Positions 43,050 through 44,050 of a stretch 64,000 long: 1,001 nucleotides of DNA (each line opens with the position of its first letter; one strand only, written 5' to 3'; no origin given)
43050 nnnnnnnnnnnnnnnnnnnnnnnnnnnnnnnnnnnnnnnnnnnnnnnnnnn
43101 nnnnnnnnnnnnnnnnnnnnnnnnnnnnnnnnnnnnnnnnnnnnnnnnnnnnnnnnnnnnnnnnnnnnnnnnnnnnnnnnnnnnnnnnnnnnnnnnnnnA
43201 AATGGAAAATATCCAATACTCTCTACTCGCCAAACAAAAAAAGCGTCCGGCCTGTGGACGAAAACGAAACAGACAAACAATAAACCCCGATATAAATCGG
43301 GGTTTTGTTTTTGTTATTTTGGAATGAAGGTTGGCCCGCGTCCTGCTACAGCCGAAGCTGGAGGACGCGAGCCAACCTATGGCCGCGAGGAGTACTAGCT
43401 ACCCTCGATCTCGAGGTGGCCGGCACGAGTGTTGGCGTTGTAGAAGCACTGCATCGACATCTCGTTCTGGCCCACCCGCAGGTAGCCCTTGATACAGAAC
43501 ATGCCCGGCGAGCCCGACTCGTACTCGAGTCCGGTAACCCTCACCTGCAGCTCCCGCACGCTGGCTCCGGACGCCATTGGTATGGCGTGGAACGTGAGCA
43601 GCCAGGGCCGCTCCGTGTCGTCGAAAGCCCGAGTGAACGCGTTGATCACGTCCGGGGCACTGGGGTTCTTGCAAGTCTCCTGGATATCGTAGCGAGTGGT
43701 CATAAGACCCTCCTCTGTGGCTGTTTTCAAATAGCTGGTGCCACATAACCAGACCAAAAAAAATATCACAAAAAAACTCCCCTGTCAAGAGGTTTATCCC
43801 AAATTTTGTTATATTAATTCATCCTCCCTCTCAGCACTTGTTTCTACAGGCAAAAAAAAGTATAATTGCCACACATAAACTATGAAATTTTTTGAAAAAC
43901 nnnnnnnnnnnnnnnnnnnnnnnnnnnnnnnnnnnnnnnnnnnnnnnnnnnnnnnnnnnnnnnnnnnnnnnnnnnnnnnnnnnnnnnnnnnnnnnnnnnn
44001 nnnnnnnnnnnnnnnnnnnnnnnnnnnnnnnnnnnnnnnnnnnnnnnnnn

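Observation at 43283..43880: Excisionase-type HTH gene followed by a single foreign high-GC gene with a GC-rich 15-bp inverted repeat, a possible mobile-element remnant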

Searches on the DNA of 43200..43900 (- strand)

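Call 9: search_rna_families(source=window, start=43200, end=43900, threshold=evalue, max_evalue=10)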
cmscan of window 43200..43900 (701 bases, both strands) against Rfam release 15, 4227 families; matches with E-value up to 10: 16.
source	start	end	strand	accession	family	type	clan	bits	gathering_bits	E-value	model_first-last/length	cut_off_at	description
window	43236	43332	-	RF01770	rimP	Cis-reg; leader;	-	26.1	47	0.059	1-102/102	no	Gammaprotebacteria rimP leader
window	43242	43314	+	RF01772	rnk_pseudo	Cis-reg; leader;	-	21.9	55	0.29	1-108/108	no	Pseudomonas rnk leader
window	43206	43306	+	RF01393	isrJ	Gene; sRNA;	-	20.6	37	0.27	1-75/75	no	isrJ Hfq binding RNA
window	43253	43320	+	RF01770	rimP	Cis-reg; leader;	-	20.2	47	1.1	1-102/102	no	Gammaprotebacteria rimP leader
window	43245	43310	+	RF02495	ohsC_RNA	Gene; antitoxin;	-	19.7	50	2.6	1-77/77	no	Oppression of Hydrophobic ORF by sRNA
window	43255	43324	+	RF02621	BSnc120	Gene; sRNA;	-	19.2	114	0.18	1-88/88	no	Brucella sRNA 120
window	43257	43311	+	RF01859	Phe_leader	Cis-reg; leader;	-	17.9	55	3.1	1-125/125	no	Phenylalanine leader peptide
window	43327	43378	+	RF03240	MIR5534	Gene; miRNA;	-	17.1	79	2.5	1-102/102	no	MIR5534 microRNA precursor family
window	43279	43313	-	RF02621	BSnc120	Gene; sRNA;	-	16.9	114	0.94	36-70/88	no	Brucella sRNA 120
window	43413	43485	-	RF02500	Atu_C6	Gene; sRNA;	-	16.6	60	8.5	1-113/113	no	EcpR1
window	43272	43309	+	RF02063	STnc350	Gene; sRNA;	-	15.4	60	5.6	28-64/68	no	Salmonella enterica sRNA STnc350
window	43282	43307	+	RF03881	mir-59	Gene; miRNA;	-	15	80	5.8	1-66/66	no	mir-59 microRNA precursor family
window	43282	43355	-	RF02236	asX2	Gene; sRNA;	-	14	70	5.6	1-87/87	no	Xanthomonas sRNA asX2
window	43247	43310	+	RF00513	Trp_leader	Cis-reg; leader;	-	13.9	41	8.3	1-100/100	no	Tryptophan operon leader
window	43654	43674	+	RF02147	MEG8_3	Gene; lncRNA;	-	12.1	40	2.3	46-66/66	no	Maternally expressed 8 exon 3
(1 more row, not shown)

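Call 67: search_rna_families(sources=[L018, L019, L022, L023, L012, L013], threshold=gathering)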
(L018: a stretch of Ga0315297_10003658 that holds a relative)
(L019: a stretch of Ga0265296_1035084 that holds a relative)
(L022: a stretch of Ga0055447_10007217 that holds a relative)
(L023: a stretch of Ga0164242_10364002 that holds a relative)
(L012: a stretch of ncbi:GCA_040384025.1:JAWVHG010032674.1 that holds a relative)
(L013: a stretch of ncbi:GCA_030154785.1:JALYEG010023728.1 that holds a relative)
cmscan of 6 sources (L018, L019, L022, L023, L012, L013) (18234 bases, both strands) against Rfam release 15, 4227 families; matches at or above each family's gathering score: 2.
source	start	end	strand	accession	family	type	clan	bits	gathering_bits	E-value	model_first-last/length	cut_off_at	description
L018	167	241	-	RF00005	tRNA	Gene; tRNA;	CL00001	59.1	29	8.8e-11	1-71/71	no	tRNA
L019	873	947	+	RF00005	tRNA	Gene; tRNA;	CL00001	58.7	29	1.1e-10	1-71/71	no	tRNA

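Call 87: search_rna_families(source=L028, threshold=evalue, max_evalue=0.1)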
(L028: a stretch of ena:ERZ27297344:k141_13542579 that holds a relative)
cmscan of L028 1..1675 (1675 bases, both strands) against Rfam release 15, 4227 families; matches with E-value up to 0.1: 4.
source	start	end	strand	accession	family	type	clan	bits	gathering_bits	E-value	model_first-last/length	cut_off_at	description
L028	11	76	+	RF02553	YrlA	Gene; sRNA;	-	37.3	69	3.9e-06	23-85/114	no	Y RNA-like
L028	49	185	+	RF00005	tRNA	Gene; tRNA;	CL00001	31.2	29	0.00038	1-71/71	no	tRNA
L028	115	247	+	RF02553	YrlA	Gene; sRNA;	-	29.2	69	0.00085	1-114/114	no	Y RNA-like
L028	1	36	+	RF00023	tmRNA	Gene;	CL00001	11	47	0.077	329-374/374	5'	transfer-messenger RNA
